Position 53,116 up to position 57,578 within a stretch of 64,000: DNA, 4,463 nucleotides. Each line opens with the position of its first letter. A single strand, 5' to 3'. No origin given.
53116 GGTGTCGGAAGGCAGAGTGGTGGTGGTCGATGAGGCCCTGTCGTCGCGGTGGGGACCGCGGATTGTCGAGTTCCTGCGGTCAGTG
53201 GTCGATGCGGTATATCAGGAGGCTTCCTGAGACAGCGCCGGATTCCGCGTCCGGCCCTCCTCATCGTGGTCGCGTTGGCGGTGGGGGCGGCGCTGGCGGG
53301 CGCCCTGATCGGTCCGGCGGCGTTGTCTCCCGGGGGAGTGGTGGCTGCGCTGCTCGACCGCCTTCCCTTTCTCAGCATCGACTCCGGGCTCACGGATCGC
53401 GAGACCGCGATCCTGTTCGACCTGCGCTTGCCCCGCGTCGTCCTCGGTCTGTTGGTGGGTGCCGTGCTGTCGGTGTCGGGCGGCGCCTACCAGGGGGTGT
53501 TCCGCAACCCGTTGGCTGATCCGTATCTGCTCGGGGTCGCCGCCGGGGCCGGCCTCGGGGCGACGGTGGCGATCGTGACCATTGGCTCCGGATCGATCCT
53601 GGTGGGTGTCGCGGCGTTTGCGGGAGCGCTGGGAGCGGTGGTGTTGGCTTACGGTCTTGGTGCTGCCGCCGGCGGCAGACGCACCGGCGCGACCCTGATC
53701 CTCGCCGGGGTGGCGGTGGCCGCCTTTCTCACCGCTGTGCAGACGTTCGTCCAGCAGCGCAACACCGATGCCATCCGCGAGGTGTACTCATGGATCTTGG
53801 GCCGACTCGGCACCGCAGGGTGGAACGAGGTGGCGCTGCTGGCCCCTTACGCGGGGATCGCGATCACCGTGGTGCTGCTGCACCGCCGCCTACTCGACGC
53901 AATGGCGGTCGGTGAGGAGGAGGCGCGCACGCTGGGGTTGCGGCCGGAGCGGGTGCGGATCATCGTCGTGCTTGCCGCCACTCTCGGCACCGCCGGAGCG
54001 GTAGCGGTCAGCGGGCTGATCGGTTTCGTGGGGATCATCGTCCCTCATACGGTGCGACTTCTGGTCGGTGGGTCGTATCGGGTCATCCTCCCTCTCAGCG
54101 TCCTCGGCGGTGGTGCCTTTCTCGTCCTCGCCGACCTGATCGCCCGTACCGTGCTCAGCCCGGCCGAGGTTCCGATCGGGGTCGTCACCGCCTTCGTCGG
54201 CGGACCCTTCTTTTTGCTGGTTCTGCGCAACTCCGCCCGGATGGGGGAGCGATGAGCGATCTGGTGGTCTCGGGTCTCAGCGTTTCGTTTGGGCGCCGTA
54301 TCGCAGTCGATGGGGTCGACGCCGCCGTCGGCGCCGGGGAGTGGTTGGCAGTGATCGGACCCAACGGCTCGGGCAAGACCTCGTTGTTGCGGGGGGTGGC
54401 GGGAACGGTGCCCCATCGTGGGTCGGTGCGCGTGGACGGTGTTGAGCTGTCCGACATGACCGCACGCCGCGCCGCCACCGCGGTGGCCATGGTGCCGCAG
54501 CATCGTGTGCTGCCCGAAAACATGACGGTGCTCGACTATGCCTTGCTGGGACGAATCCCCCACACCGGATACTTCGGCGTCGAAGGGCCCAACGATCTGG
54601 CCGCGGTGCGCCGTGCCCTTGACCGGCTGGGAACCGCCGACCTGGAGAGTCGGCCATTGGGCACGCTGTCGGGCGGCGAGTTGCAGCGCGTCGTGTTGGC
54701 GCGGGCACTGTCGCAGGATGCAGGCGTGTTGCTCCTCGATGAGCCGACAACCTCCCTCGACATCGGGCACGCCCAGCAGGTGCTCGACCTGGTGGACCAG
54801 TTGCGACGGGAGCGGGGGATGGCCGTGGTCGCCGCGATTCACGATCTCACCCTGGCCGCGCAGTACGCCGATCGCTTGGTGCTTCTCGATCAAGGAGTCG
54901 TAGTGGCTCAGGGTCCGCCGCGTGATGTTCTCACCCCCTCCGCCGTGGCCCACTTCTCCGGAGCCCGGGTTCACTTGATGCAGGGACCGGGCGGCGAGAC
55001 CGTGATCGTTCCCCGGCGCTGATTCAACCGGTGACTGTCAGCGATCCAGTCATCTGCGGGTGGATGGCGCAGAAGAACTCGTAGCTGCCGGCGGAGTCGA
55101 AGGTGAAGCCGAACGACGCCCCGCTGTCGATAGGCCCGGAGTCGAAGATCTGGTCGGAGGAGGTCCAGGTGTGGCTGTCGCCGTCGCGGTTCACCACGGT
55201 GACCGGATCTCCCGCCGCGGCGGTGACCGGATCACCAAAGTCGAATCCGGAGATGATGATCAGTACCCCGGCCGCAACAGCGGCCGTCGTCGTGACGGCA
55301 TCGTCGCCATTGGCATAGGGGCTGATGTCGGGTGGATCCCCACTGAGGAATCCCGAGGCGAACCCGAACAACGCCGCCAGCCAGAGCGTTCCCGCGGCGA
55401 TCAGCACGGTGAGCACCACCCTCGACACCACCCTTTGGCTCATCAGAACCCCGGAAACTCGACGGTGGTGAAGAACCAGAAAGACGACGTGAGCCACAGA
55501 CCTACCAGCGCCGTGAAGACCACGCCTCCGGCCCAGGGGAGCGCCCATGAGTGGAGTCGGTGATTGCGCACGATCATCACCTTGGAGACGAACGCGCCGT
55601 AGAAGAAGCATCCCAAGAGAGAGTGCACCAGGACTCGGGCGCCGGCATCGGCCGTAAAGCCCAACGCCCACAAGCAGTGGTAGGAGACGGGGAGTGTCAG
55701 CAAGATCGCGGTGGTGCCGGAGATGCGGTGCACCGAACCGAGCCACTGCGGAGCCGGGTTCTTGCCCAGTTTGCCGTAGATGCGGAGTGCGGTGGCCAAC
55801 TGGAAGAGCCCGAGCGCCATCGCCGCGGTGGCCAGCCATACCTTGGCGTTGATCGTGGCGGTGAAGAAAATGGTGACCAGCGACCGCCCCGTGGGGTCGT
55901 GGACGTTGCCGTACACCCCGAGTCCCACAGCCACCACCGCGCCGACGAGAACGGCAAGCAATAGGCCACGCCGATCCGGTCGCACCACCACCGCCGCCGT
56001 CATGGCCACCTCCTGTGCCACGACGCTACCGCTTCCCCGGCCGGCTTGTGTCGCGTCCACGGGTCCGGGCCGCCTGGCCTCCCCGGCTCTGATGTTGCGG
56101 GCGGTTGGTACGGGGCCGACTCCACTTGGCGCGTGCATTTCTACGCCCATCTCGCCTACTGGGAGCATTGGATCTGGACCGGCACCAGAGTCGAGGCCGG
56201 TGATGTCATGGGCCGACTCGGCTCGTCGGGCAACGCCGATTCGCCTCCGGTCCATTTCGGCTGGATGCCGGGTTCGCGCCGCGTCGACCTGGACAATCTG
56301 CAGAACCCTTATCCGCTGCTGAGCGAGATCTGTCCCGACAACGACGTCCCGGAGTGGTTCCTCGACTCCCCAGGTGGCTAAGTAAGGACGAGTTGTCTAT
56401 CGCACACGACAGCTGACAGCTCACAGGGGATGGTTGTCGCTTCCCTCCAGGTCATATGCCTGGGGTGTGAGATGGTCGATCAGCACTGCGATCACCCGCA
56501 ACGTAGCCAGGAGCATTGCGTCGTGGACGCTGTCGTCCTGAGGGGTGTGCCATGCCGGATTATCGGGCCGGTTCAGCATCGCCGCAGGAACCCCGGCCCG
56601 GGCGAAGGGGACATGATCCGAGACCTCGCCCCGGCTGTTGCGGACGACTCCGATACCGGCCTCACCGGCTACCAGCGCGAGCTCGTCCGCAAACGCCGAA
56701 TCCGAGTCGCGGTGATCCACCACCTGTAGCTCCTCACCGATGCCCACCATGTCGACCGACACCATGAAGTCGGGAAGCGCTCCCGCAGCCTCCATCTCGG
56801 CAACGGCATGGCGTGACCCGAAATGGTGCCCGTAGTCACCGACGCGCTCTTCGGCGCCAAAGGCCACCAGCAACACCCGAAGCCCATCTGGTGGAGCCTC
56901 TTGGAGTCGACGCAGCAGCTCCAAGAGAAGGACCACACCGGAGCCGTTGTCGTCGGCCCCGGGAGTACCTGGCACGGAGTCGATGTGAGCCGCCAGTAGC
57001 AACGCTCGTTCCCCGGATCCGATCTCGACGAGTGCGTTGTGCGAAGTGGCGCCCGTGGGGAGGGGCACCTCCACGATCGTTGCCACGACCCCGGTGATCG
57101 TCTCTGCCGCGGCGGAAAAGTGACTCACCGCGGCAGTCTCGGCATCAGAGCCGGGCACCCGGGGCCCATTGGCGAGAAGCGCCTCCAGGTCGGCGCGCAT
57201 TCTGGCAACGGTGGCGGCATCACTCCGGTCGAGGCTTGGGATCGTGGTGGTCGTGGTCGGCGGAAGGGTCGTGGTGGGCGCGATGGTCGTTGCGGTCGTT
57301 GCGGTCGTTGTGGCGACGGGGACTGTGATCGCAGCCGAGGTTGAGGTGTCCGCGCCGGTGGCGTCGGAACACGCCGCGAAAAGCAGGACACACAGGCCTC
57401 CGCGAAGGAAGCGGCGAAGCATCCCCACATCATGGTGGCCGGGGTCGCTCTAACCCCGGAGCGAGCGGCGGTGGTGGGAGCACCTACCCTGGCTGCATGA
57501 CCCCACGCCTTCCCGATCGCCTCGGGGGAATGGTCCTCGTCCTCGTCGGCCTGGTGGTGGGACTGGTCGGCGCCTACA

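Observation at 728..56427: Five families of period-7 tandem arrays seen only in intergenic DNA, many abutting stop codons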

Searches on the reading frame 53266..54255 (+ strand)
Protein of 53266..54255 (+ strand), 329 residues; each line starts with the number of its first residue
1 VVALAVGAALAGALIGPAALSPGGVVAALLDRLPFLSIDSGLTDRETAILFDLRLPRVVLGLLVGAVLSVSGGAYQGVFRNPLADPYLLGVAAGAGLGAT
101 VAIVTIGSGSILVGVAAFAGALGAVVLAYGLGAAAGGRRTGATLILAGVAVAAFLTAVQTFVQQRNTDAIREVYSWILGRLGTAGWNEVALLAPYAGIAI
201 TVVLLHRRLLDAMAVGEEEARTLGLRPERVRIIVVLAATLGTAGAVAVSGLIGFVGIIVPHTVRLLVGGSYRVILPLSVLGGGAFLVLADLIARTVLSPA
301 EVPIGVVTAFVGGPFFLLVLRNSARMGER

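Call 79: search_protein_families(library=pfam, proteins=[window:53266-54255:+], max_evalue=0.00001)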
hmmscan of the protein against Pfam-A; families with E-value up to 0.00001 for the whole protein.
window:53266-54255:+ (329 aa): 1 family
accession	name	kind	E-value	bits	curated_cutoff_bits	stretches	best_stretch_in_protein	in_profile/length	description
PF01032.23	FecCD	-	3.4e-87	292.8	26.5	1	8-321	5-310/311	FecCD transport family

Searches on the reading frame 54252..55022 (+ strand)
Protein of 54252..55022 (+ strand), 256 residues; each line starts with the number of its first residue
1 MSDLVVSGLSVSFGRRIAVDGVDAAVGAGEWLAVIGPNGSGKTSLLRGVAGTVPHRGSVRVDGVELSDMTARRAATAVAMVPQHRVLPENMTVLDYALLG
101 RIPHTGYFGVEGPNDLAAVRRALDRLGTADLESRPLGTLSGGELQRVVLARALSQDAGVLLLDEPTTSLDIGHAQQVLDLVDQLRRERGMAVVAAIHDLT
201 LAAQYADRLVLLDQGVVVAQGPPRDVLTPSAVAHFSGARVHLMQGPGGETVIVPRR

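Call 80: search_protein_families(library=pfam, proteins=[window:54252-55022:+], max_evalue=0.00001)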
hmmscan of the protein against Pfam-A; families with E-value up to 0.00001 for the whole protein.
window:54252-55022:+ (256 aa): 3 families
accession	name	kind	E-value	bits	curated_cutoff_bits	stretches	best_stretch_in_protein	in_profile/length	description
PF00005.33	ABC_tran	-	4.1e-29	102.4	25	1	20-167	2-137/137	ABC transporter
PF13304.12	AAA_21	-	2.1e-07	31.7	27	0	33-49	3-19/304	AAA domain, putative AbiEii toxin, Type IV TA system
PF02463.25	SMC_N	-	4.8e-06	26.6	40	0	33-203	28-205/220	RecF/RecN/SMC N terminal domain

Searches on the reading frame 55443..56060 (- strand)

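Call 51: search_protein_families(library=pfam, proteins=[window:55443-56060:-], max_evalue=0.00001)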
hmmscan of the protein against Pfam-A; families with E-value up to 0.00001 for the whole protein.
window:55443-56060:- (205 aa): 1 family
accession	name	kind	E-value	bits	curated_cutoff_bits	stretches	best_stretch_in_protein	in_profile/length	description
PF20139.4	DUF6529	-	2e-65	220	23.3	1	34-203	2-170/171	Family of unknown function (DUF6529)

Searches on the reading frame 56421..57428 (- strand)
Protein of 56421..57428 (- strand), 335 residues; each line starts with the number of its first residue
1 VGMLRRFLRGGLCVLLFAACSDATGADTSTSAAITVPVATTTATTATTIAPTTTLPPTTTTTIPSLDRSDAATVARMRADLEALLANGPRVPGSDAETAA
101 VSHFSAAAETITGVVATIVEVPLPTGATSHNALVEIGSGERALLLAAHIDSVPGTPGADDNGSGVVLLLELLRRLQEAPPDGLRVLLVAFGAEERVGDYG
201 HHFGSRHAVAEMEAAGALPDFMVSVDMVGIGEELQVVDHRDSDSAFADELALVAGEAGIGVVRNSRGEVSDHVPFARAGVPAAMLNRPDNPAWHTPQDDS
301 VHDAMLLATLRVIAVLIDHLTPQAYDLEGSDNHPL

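Call 51: search_protein_families(library=pfam, proteins=[window:56421-57428:-], max_evalue=0.00001)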
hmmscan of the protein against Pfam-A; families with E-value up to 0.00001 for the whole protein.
window:56421-57428:- (335 aa): 2 families
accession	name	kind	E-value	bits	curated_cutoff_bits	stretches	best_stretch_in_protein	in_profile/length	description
PF04389.22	Peptidase_M28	-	8.5e-29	101.1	21.3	1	137-302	8-176/193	Peptidase family M28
PF01546.33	Peptidase_M20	-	9.5e-07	29.4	24.6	1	144-317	1-204/206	Peptidase family M20/M25/M40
